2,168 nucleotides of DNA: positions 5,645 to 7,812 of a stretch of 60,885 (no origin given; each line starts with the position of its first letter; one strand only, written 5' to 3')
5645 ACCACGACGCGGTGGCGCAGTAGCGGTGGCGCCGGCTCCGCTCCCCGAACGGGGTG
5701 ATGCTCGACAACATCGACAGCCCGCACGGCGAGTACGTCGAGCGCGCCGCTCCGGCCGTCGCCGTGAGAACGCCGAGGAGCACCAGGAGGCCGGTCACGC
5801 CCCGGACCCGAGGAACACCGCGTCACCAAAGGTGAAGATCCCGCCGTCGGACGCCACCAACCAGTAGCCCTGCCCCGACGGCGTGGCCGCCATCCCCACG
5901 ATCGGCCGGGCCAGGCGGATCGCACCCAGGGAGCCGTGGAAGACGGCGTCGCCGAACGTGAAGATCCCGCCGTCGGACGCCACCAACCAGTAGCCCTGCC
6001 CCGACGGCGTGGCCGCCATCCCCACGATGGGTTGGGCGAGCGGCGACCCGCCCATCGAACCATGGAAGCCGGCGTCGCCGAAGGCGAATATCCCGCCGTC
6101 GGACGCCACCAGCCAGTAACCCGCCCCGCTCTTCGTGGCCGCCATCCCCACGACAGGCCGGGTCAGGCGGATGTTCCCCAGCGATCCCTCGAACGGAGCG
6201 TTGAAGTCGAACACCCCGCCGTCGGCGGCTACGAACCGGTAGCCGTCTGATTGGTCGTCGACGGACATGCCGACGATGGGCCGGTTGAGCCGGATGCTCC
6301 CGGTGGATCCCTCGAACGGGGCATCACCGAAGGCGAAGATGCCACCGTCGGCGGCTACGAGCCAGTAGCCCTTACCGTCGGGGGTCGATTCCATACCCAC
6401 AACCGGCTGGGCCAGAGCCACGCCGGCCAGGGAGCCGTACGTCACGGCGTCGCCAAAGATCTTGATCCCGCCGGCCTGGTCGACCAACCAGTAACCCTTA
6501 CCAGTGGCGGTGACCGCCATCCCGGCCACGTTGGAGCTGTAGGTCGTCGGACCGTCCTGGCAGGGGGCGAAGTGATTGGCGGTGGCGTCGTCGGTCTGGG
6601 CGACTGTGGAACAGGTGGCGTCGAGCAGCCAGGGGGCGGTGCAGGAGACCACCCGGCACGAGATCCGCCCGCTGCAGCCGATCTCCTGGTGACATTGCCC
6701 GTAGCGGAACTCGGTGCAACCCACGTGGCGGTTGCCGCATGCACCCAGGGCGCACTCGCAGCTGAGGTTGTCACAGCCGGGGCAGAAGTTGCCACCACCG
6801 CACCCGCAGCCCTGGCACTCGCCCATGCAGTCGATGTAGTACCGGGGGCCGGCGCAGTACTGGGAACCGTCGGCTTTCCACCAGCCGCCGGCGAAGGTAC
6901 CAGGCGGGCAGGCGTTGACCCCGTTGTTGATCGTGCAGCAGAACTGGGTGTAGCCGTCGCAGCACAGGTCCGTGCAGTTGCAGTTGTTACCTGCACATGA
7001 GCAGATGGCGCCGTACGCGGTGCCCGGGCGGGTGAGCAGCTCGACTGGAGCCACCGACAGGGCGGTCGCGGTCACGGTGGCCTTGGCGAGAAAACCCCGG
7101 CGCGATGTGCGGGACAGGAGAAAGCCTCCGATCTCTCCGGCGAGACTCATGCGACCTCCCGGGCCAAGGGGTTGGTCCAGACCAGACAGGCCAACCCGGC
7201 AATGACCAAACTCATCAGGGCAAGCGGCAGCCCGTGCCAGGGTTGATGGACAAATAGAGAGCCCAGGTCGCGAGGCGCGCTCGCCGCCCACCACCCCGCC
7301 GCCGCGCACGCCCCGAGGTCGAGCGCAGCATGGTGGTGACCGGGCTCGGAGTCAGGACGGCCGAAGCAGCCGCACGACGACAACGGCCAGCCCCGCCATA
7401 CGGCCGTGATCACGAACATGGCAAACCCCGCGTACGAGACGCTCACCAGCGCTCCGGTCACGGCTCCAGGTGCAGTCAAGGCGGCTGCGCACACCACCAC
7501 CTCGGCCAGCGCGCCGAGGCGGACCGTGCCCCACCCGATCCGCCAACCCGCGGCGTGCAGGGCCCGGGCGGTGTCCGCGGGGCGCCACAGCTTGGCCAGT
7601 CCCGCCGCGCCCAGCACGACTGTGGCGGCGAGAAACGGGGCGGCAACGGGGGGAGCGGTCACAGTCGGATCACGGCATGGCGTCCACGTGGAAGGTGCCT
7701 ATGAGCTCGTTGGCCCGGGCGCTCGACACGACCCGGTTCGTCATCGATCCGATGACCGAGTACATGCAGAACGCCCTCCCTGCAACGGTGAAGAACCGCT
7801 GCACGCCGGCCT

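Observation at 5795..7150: Single polypeptide combining a MauA-like 26-Cys domain with six propeller-type repeats (possible single-chain analogue of light and heavy chains)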

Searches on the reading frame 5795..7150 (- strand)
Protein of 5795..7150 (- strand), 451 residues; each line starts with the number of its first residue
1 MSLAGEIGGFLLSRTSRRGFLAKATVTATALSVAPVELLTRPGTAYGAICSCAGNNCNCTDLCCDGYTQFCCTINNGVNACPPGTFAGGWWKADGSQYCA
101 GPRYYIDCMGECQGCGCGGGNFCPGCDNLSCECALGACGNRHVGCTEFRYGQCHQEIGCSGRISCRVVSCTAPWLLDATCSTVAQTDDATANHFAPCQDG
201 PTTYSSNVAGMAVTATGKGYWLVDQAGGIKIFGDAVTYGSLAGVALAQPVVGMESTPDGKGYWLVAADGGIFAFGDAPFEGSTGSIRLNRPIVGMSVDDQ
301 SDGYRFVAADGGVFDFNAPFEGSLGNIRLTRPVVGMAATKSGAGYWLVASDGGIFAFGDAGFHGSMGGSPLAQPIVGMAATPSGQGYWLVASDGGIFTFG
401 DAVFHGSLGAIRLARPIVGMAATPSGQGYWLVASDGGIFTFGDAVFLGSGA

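Call 7: search_protein_families(library=pfam, proteins=[window:5795-7150:-], max_evalue=10)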
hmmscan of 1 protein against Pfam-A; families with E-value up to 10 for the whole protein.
window:5795-7150:- (451 aa): 4 families
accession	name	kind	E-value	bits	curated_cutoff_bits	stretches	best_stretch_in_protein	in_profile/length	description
PF08553.16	VID27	-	0.021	14.4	22.1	1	202-266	142-205/356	VID27 C-terminal WD40-like domain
PF01246.26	Ribosomal_L24e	-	0.026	15.2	27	0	301-316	16-31/66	Ribosomal protein L24e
PF23795.1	SH3_YKFC_2nd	-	0.064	13.5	27.4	0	380-397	40-57/57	YKFC SH3b2 domain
PF17975.6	RNR_Alpha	-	0.22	12.5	26.4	0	410-433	77-100/101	Ribonucleotide reductase alpha domain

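Call 8: search_protein_families(library=ncbifam, proteins=[window:5795-7150:-], max_evalue=10)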
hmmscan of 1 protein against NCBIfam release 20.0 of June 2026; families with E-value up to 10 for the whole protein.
window:5795-7150:- (451 aa): 2 families
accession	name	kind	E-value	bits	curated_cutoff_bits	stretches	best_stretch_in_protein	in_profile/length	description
TIGR01409.1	TAT_signal_seq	domain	0.0093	16.3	16.7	1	15-39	1-23/29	twin-arginine translocation signal domain-containing protein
NF008498.0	PRK11408.1-5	equivalog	5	6.3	276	1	325-367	77-121/214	hypothetical protein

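Call 12: search_solved_structures(query=window:5798-7150:-, max_evalue=10, show_alignments=3)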
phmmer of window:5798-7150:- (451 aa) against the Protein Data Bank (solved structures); distinct sequences matched with E-value up to 10: 3.
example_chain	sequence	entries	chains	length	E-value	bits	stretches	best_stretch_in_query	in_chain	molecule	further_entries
1l0q_A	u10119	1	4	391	0.26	13.1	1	205-432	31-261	Surface layer protein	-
8hb2_A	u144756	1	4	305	0.38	12.6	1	104-155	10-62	DNA N6-methyl adenine demethylase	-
3f7e_A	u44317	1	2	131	2.3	10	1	251-316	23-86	Pyridoxamine 5'-phosphate oxidase-related, FMN-binding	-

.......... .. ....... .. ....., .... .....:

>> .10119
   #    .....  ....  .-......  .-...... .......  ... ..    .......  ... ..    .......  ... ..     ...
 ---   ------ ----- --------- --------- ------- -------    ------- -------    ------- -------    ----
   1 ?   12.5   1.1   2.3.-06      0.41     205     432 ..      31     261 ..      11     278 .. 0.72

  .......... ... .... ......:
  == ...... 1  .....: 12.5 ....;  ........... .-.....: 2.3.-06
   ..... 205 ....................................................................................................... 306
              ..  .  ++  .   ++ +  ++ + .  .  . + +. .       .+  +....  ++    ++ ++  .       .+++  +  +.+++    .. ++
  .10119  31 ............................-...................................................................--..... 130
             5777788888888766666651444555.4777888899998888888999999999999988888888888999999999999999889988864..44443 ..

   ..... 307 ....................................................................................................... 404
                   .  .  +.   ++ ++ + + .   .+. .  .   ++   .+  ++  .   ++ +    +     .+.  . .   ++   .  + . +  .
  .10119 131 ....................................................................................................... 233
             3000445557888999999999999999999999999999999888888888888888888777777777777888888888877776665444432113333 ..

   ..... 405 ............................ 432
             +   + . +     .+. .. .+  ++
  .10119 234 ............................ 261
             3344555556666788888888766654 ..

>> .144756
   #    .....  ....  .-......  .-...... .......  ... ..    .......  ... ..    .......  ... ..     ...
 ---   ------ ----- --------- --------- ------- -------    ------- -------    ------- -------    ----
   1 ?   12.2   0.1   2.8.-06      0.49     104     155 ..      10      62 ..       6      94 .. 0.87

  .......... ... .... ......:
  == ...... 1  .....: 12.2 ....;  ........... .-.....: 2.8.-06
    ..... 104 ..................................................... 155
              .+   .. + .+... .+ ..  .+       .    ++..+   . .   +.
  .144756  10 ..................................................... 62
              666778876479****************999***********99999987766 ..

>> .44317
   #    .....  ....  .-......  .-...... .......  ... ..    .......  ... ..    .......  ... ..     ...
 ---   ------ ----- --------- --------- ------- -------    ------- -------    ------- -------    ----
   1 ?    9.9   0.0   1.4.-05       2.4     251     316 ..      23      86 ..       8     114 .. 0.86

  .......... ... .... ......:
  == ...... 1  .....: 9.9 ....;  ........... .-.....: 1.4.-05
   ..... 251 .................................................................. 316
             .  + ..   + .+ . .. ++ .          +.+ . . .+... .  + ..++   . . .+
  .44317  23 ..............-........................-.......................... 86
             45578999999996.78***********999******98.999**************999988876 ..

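Call 13: find_homologous_proteins(query=window:5798-7150:-, max_evalue=0.001)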
Query window:5798-7150:- (451 aa): 8000 proteins with E <= 0.001 among 8000 candidates; the best 120 are listed.
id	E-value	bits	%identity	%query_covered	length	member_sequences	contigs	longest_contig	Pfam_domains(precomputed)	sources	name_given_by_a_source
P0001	0.0e+0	1040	100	100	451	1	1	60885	-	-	-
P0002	1.0e-254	864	82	100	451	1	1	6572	-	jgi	jgi:hypothetical protein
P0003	8.8e-239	811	78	98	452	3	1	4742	-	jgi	jgi:hypothetical protein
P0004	3.8e-237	806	77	100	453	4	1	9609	-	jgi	jgi:hypothetical protein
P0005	1.0e-236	804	76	100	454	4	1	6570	-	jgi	jgi:uncharacterized membrane protein YgdD (TMEM256/DUF423 family)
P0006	1.1e-235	801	75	100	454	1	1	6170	-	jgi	jgi:hypothetical protein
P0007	2.5e-235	800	76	100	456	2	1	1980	-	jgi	jgi:hypothetical protein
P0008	3.0e-235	800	77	100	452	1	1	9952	-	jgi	jgi:hypothetical protein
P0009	3.7e-235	799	76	100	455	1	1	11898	-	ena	-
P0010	6.8e-235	798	75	100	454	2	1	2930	-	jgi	jgi:hypothetical protein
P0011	1.3e-233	794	75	100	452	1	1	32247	-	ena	-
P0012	3.2e-232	790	73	100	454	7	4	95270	-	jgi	jgi:hypothetical protein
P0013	3.7e-231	786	74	100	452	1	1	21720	-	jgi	-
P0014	3.7e-230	783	75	100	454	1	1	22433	-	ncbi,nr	ncbi:MAG TPA: twin-arginine translocation signal domain-containing protein [Acidimicrobiales bacteri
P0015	9.2e-230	782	75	100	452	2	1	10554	-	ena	-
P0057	1.5e-212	725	69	100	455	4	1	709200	-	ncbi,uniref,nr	ncbi:hypothetical protein K6U06_02425 [Acidiferrimicrobium sp. IK]|uniref:hypothetical protein n=1 T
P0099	1.2e-183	629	54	97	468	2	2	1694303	-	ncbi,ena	-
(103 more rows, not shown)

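Call 28: find_encoding_contigs(protein=P0099, flank=6000, max_places=2)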
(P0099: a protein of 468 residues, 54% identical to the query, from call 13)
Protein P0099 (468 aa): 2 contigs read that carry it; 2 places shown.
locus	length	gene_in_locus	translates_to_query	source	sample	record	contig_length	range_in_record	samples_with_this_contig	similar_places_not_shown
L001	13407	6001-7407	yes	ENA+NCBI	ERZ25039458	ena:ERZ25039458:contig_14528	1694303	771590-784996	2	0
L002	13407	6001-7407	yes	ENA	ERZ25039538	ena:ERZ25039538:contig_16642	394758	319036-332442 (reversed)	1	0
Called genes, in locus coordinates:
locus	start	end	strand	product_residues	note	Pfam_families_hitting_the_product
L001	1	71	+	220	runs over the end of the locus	PF02515:CoA_transf_3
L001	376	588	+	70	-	PF13452:FAS1_DH_region (weak)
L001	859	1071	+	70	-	-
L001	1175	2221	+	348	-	PF02771:Acyl-CoA_dh_N, PF02770:Acyl-CoA_dh_M, PF00441:Acyl-CoA_dh_1 (weak)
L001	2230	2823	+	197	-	PF00583:Acetyltransf_1 (weak), PF13508:Acetyltransf_7 (weak), PF13673:Acetyltransf_10 (weak), PF13527:Acetyltransf_9 (weak)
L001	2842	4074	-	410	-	PF01435:Peptidase_M48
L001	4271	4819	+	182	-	PF07291:MauE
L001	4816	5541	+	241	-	-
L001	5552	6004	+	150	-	-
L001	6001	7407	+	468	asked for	-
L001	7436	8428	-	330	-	PF00535:Glycos_transf_2, PF13641:Glyco_tranf_2_3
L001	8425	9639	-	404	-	PF01593:Amino_oxidase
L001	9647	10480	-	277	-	PF05153:MIOX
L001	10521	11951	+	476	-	PF04909:Amidohydro_2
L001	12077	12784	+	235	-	PF00561:Abhydrolase_1, PF12146:Hydrolase_4, PF12697:Abhydrolase_6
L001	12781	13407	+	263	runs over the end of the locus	PF00561:Abhydrolase_1, PF12146:Hydrolase_4, PF12697:Abhydrolase_6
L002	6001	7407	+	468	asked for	-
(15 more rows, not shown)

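Call 29: find_encoding_contigs(protein=P0057, flank=6000, max_places=2)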
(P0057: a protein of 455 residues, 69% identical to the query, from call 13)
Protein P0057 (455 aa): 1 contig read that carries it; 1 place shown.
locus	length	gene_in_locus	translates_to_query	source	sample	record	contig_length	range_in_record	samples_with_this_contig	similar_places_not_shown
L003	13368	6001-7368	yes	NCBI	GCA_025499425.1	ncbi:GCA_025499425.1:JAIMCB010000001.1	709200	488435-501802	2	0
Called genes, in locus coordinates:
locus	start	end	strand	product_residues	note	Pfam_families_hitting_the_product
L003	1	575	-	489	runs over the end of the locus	PF01494:FAD_binding_3, PF13450:NAD_binding_8 (weak)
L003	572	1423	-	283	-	PF01040:UbiA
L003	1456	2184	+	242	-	PF13489:Methyltransf_23, PF01209:Ubie_methyltran (weak), PF07021:MetW (weak), PF05148:Methyltransf_8 (weak), PF13847:Methyltransf_31, PF08241:Methyltransf_11, PF08242:Methyltransf_12, PF13649:Methyltransf_25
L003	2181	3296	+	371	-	PF00195:Chal_sti_synt_N, PF02797:Chal_sti_synt_C, PF08541:ACP_syn_III_C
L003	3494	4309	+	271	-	-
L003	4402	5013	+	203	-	-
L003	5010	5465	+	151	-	-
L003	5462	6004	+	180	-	PF07291:MauE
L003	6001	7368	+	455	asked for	-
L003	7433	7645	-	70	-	-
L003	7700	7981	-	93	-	PF00708:Acylphosphatase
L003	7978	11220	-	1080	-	PF09924:LPG_synthase_C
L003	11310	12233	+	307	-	PF02636:Methyltransf_28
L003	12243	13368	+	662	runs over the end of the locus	PF16177:ACAS_N, PF00501:AMP-binding, PF13193:AMP-binding_C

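Call 30: predict_structure(alignment_id=A2)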
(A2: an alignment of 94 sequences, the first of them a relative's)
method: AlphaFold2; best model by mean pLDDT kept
length: 451 residues; sequences in the alignment: 94
mean_pLDDT: 79.9   pTM: 0.64
mean pLDDT of the five models: 79.9, 78.8, 78.5, 74.0, 71.5
residues with pLDDT >= 90: 187; 70-90: 145; 50-70: 82; < 50: 37
segments of 3 or more residues with pLDDT < 50: 3-5, 11-22, 41-51, 200-205
pLDDT, mean of each block of 10 residues (from residue 1): 48 44 52 54 43 63 73 71 77 76 83 61 64 77 65 71 81 81 75 55 62 94 90 89 83 93 96 96 90 92 93 95 88 94 94 96 93 95 95 97 92 89 96 92 90 59
secondary structure, 60 per line:
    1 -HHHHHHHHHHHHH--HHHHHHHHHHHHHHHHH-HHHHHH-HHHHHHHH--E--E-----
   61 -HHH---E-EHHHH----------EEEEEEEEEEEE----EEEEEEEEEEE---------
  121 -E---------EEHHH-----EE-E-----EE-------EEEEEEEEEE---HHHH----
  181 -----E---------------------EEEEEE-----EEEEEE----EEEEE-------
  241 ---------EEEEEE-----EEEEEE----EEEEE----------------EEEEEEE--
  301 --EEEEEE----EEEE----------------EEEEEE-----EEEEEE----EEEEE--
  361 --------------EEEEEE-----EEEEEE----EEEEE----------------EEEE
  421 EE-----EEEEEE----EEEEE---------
elements in order: H2-14 H17-33 H35-40 H42-49 H71-74 E85-96 E101-111 E160-169 H173-176 E208-213 E219-224 E229-233 E250-255 E261-266 E271-275 E292-298 E303-308 E313-316 E333-338 E344-349 E354-358 E375-380 E386-391 E396-400 E417-422 E428-433 E438-442

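Call 32: fold_search(model_id=the predicted structure, library=pdb)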
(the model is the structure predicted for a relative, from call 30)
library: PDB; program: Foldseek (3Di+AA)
matches with E <= 10: 1909; with E <= 0.001: 1616
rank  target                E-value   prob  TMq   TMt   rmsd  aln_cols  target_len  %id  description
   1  1nr0                  4.2e-11  1.00  0.39  0.30   5.6       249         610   11  Two Seven-Bladed Beta-Propeller Domains Revealed By The Structure Of A C. elegans Homologue Of Yeast Actin Interacting P (released 2003-07-01)
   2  7bie_A                1.3e-10  1.00  0.37  0.54   7.3       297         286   14  Crystal structure of nvWrap-T, a 7-bladed symmetric propeller (released 2021-09-22)
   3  7zgr_D                4.0e-10  1.00  0.40  0.45   5.8       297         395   12  Polymerase module of yeast CPF in complex with Mpe1, the yPIM of Cft2 and the pre-cleaved CYC1 RNA (released 2022-05-25)
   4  6nd4_T                8.7e-10  1.00  0.32  0.20   9.9       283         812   15  Conformational switches control early maturation of the eukaryotic small ribosomal subunit (released 2019-06-19)
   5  8fky_BC               1.1e-09  1.00  0.38  0.49   6.2       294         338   15  Human nucleolar pre-60S ribosomal subunit (State F) (released 2023-07-12)
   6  9a2d_C                1.4e-09  1.00  0.37  0.15   7.4       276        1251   12  Modeling of the ciliary Intraflagellar transport-A complex (released 2024-05-10)
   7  2ymu_A                1.7e-09  1.00  0.40  0.32   5.5       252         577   16  Structure of a highly repetitive propeller structure (released 2012-10-17)
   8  7zgq_D                2.2e-09  1.00  0.39  0.44   6.0       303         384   12  Polymerase module of yeast CPF in complex with the yPIM of Cft2 (released 2022-05-25)
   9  5yzv_A                2.4e-09  1.00  0.40  0.60   5.3       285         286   14  Biophysical and structural characterization of the thermostable WD40 domain of a prokaryotic protein, Thermomonospora  (released 2018-10-03)
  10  7f1r_B                2.7e-09  1.00  0.37  0.50   6.1       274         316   12  Cryo-EM structure of the chemokine receptor CCR5 in complex with RANTES and Gi (released 2021-07-14)
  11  3ow8_B                2.8e-09  1.00  0.35  0.52   7.6       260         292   15  Crystal Structure of the WD repeat-containing protein 61 (released 2010-09-29)
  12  8iq4_B                3.0e-09  1.00  0.36  0.47   6.3       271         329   12  Cryo-EM structure of Carboprost-bound prostaglandin-F2-alpha receptor-miniGq-Nb35 complex (released 2024-01-31)
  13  3sn6_B                3.5e-09  1.00  0.35  0.45   6.8       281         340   12  Crystal structure of the beta2 adrenergic receptor-Gs protein complex (released 2011-07-20)
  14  5oql_A                3.5e-09  1.00  0.36  0.22   8.6       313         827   11  Cryo-EM structure of the 90S pre-ribosome from Chaetomium thermophilum (released 2017-10-11)
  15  2trc_B                3.9e-09  1.00  0.36  0.46   6.6       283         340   11  PHOSDUCIN/TRANSDUCIN BETA-GAMMA COMPLEX (released 1997-06-05)
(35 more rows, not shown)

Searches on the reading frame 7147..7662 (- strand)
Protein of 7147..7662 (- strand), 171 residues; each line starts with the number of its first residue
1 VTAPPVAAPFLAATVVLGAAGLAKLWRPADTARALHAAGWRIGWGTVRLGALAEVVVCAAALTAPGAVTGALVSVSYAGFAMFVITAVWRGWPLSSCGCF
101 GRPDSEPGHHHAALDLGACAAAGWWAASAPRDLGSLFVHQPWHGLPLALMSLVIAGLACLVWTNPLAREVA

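Call 10: search_protein_families(library=pfam, proteins=[window:7147-7662:-], max_evalue=0.01)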
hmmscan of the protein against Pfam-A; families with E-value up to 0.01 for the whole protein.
window:7147-7662:- (171 aa): 1 family
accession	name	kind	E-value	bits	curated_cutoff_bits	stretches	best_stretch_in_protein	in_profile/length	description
PF07291.16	MauE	-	6.6e-10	39.8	27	1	11-126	10-126/128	Methylamine utilisation protein MauE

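Call 33: search_protein_families(library=ncbifam, proteins=[window:7147-7662:-], max_evalue=1)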
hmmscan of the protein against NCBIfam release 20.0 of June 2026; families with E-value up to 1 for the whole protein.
window:7147-7662:- (171 aa): 0 families
